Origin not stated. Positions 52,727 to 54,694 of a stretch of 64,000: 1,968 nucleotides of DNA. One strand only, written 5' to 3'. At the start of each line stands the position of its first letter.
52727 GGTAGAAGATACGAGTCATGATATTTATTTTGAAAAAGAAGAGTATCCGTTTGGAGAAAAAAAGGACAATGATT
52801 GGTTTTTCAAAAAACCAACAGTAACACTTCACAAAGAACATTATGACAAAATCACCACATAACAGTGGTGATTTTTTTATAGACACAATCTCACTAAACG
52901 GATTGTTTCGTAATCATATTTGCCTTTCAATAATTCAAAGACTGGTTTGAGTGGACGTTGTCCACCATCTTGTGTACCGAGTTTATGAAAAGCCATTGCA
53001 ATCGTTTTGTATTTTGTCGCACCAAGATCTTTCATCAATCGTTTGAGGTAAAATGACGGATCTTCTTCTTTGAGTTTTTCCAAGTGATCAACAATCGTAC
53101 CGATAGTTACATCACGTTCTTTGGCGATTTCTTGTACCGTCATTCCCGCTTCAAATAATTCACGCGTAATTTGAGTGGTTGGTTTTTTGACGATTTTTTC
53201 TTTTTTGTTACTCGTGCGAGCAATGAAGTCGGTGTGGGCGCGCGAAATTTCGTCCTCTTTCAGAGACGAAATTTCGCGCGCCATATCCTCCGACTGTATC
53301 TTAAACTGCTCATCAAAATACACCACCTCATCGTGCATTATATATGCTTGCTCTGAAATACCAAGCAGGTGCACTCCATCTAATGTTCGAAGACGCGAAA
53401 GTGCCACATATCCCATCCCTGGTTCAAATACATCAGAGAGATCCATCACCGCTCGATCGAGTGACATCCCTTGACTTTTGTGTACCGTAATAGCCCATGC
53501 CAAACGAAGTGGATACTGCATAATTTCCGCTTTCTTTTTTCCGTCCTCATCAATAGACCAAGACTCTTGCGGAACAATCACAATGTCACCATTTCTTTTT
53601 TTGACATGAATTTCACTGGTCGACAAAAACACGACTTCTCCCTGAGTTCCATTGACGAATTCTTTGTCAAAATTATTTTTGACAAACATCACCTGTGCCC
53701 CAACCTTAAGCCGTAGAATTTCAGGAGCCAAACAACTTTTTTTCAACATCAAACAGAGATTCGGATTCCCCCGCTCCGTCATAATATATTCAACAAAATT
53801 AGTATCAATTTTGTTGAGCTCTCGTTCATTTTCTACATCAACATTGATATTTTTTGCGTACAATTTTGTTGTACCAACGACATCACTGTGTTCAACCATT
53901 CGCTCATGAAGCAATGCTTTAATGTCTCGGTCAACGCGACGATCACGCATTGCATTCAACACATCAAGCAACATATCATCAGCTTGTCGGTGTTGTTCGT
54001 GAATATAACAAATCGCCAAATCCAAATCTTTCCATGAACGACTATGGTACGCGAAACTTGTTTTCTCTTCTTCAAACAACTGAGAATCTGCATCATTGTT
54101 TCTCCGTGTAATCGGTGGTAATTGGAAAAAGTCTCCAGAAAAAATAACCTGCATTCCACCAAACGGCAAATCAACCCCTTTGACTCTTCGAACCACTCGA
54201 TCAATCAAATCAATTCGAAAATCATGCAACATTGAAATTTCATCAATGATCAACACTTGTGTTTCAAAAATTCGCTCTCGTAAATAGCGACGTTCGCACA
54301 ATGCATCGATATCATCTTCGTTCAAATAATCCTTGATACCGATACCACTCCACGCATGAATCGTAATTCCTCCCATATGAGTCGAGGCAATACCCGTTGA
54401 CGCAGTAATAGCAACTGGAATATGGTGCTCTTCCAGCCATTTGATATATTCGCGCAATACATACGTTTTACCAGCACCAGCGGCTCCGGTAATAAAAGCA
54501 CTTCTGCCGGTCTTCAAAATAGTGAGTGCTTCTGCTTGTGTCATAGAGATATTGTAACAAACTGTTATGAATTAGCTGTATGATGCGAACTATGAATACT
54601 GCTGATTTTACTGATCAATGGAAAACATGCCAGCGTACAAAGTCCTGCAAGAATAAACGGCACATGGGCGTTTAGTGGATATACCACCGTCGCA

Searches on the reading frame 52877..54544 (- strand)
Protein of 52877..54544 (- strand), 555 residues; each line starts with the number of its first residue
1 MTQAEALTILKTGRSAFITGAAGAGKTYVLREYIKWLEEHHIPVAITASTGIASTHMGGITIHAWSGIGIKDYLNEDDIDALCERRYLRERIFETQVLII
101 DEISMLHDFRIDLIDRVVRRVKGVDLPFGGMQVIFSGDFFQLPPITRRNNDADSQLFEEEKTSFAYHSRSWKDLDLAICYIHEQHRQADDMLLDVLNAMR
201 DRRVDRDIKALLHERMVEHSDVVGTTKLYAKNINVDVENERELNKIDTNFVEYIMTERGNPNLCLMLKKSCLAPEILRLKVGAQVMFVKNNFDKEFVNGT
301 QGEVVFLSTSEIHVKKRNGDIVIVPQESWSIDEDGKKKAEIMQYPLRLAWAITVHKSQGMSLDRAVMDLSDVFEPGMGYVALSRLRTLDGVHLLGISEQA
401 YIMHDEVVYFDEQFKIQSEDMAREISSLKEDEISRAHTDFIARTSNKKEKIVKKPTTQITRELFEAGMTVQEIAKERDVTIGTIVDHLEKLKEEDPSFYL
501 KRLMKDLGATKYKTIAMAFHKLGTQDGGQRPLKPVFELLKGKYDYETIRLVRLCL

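Call 74: search_protein_families(library=pfam, proteins=[window:52877-54544:-], max_evalue=0.00001)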
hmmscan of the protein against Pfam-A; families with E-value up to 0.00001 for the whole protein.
window:52877-54544:- (555 aa): 6 families
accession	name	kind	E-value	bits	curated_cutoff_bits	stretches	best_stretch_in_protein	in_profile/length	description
PF05970.20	PIF1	-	4.2e-34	118.5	25.9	1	9-189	18-191/223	PIF1-like helicase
PF14493.12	HTH_40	-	9.7e-21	74.3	27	1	456-552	1-89/89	Helix-turn-helix domain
PF13245.12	AAA_19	-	1e-13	52.1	25.1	1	3-145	1-132/134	AAA domain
PF13604.12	AAA_30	-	3.7e-13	50.1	27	1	3-147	6-133/191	AAA domain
PF13401.12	AAA_22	-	1.7e-08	35.3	27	1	12-137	4-122/130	AAA domain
PF21530.3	Pif1_2B_dom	-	3.9e-08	33.3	23.9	1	267-305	6-45/47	DNA helicase Pif1, 2B domain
